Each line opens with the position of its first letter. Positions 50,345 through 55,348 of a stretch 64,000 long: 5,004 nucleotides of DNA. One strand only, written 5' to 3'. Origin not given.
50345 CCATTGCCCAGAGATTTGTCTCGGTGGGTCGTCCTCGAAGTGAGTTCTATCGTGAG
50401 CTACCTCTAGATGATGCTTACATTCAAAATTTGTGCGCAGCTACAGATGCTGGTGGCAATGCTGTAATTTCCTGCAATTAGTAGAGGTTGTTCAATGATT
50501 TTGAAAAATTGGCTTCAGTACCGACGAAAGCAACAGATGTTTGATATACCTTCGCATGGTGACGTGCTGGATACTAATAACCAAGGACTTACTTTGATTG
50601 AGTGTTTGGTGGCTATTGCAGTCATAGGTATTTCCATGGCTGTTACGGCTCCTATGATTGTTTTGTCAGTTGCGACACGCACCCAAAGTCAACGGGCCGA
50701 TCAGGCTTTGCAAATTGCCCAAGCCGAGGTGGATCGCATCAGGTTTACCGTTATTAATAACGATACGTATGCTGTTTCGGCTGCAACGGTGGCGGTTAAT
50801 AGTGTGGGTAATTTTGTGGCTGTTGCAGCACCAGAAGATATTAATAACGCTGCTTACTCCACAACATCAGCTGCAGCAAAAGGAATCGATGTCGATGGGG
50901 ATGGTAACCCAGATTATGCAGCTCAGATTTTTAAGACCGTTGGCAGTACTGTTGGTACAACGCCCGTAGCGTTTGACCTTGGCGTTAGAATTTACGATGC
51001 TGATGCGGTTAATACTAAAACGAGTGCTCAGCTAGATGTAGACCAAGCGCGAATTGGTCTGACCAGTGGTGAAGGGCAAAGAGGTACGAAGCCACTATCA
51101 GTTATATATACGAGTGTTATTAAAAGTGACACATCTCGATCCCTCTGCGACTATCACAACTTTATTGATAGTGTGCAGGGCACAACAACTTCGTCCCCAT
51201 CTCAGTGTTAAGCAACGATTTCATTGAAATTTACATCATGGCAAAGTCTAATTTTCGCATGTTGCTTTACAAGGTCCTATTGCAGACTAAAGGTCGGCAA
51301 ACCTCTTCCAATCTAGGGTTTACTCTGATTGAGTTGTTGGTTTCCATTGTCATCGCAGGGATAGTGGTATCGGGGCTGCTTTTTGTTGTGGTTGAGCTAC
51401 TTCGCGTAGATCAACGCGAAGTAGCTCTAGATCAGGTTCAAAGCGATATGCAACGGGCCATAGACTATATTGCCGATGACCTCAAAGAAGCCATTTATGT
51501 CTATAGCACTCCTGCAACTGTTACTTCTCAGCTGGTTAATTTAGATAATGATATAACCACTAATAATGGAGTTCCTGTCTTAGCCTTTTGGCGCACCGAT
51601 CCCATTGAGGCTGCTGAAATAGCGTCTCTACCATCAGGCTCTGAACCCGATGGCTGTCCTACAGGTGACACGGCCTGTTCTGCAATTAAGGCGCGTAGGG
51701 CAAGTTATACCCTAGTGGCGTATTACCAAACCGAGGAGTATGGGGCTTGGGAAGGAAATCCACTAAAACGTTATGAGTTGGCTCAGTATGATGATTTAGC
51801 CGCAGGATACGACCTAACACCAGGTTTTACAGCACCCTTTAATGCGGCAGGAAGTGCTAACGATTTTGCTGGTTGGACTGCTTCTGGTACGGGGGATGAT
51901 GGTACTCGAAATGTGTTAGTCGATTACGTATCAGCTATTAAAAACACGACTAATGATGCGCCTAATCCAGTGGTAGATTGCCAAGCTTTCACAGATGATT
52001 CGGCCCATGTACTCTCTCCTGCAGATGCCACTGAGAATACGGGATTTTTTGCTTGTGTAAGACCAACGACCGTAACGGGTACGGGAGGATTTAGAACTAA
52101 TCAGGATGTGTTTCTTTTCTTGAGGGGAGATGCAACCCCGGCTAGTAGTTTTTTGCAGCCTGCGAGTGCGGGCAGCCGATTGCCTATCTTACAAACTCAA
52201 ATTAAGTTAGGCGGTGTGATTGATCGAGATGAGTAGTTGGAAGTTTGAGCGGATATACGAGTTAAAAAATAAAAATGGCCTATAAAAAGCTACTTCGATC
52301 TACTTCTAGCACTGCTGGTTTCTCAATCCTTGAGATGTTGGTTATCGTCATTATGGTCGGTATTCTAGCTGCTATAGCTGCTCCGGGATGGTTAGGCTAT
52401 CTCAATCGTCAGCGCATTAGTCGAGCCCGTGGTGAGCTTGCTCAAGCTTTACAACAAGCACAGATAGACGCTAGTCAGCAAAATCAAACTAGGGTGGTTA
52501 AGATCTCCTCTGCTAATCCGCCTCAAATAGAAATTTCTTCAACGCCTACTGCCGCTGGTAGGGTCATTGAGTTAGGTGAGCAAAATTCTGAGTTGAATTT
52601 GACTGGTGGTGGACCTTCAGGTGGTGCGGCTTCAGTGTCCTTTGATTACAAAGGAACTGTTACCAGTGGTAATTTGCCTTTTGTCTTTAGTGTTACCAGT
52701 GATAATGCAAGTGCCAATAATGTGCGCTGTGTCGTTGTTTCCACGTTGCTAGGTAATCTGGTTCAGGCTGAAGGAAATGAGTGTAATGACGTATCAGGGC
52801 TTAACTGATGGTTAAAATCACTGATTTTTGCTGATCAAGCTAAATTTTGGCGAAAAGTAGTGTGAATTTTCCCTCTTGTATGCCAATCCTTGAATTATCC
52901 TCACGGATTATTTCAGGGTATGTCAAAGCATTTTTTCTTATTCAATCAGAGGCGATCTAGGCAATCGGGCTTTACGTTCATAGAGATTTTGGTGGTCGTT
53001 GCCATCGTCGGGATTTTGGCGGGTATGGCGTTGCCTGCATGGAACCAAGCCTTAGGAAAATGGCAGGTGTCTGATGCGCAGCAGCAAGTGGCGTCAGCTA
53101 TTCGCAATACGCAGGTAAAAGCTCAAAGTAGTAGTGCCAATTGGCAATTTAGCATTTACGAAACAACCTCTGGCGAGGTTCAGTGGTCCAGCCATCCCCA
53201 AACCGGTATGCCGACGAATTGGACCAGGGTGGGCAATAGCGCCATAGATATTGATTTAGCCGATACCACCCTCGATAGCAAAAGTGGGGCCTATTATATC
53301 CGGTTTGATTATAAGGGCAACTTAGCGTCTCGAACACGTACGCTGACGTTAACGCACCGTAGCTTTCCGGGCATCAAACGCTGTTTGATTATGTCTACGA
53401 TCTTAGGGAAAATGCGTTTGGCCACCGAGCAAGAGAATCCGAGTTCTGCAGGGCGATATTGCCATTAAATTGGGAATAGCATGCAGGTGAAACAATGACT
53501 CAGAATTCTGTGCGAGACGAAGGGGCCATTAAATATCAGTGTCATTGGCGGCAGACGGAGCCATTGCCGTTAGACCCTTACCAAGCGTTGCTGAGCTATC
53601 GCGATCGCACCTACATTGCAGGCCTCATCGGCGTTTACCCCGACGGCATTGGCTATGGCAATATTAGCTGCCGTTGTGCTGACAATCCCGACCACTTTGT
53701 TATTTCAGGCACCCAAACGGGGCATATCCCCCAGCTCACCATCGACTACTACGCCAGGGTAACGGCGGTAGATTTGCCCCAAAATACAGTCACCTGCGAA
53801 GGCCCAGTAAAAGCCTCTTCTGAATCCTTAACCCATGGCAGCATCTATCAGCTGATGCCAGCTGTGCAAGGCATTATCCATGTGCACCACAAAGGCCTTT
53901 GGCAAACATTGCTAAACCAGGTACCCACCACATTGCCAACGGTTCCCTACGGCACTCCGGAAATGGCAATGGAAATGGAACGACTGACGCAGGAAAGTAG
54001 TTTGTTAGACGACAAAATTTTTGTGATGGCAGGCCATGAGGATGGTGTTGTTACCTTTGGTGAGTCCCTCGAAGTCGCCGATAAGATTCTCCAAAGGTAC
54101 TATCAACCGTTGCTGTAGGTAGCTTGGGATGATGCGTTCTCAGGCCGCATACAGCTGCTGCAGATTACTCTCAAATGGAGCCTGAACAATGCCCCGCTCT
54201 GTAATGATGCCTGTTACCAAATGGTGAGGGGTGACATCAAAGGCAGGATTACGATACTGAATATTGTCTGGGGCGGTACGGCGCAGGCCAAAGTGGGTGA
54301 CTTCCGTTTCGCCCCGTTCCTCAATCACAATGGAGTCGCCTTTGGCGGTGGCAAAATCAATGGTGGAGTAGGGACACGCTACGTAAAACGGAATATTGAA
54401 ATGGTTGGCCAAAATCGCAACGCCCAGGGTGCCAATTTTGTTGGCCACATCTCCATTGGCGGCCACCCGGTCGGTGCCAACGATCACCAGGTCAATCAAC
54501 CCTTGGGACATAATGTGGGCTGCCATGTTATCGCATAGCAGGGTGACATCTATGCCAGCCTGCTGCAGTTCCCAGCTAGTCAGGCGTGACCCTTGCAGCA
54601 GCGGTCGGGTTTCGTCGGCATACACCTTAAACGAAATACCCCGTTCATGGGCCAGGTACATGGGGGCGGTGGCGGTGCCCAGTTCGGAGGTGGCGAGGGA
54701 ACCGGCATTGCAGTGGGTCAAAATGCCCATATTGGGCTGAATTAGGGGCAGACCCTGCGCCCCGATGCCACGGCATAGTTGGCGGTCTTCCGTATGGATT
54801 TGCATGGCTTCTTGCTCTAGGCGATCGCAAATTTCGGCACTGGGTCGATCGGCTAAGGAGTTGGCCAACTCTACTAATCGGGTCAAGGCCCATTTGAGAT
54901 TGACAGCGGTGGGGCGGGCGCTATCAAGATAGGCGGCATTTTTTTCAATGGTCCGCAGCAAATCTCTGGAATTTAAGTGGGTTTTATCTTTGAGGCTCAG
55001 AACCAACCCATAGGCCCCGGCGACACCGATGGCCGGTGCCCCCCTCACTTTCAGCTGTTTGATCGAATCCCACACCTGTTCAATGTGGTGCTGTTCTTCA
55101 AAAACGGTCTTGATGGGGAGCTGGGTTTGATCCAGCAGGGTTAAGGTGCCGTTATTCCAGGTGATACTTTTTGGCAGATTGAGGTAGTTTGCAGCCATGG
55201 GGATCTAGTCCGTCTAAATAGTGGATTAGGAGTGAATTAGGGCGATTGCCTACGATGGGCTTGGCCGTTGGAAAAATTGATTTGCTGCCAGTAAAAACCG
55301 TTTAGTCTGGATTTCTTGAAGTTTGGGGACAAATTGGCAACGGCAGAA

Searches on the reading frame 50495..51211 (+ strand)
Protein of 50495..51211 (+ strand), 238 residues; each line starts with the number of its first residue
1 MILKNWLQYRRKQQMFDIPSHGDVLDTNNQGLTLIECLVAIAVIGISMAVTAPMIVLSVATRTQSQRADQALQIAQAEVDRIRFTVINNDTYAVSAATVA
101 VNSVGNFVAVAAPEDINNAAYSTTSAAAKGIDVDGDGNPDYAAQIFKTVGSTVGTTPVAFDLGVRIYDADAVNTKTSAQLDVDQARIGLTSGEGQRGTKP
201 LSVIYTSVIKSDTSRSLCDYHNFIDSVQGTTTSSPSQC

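Call 90: search_protein_families(library=pfam, proteins=[window:50495-51211:+], max_evalue=0.00001)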
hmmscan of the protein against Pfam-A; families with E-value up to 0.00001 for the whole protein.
window:50495-51211:+ (238 aa): 1 family
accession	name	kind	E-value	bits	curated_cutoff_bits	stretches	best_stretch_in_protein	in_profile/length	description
PF07963.17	N_methyl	-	8.1e-07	28.8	21.2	1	28-51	3-26/27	Prokaryotic N-terminal methylation motif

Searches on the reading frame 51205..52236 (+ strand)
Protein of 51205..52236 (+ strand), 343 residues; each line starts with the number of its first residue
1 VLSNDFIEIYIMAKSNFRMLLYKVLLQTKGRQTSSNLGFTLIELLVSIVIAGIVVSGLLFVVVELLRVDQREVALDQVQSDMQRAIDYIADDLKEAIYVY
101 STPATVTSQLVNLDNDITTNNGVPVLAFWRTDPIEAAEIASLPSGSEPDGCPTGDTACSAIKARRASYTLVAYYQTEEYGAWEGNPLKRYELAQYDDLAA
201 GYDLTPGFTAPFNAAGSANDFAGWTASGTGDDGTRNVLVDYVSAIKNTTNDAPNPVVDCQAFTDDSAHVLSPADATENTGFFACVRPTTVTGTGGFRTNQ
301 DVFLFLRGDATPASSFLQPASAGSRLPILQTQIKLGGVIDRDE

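Call 90: search_protein_families(library=pfam, proteins=[window:51205-52236:+], max_evalue=0.00001)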
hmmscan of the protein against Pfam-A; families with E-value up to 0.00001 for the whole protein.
window:51205-52236:+ (343 aa): 1 family
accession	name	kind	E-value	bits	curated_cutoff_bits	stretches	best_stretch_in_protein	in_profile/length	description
PF07963.17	N_methyl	-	9e-07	28.7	21.2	1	36-59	4-27/27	Prokaryotic N-terminal methylation motif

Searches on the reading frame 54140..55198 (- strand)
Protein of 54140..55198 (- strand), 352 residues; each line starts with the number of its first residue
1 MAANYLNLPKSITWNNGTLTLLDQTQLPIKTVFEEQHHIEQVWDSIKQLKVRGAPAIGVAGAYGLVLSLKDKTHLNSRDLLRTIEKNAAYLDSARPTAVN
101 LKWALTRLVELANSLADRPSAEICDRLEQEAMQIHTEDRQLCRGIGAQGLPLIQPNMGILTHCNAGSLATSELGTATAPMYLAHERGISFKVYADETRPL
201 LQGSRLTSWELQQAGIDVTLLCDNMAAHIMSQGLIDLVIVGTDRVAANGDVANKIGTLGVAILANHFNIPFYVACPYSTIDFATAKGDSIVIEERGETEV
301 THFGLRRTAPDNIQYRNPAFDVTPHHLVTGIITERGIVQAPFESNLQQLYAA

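Call 90: search_protein_families(library=pfam, proteins=[window:54140-55198:-], max_evalue=0.00001)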
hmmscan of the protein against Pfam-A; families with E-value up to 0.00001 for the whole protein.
window:54140-55198:- (352 aa): 1 family
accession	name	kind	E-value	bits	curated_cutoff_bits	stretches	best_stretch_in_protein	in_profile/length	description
PF01008.23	IF-2B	-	4.5e-87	292.3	22.4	1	50-339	1-279/280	Initiation factor 2 subunit family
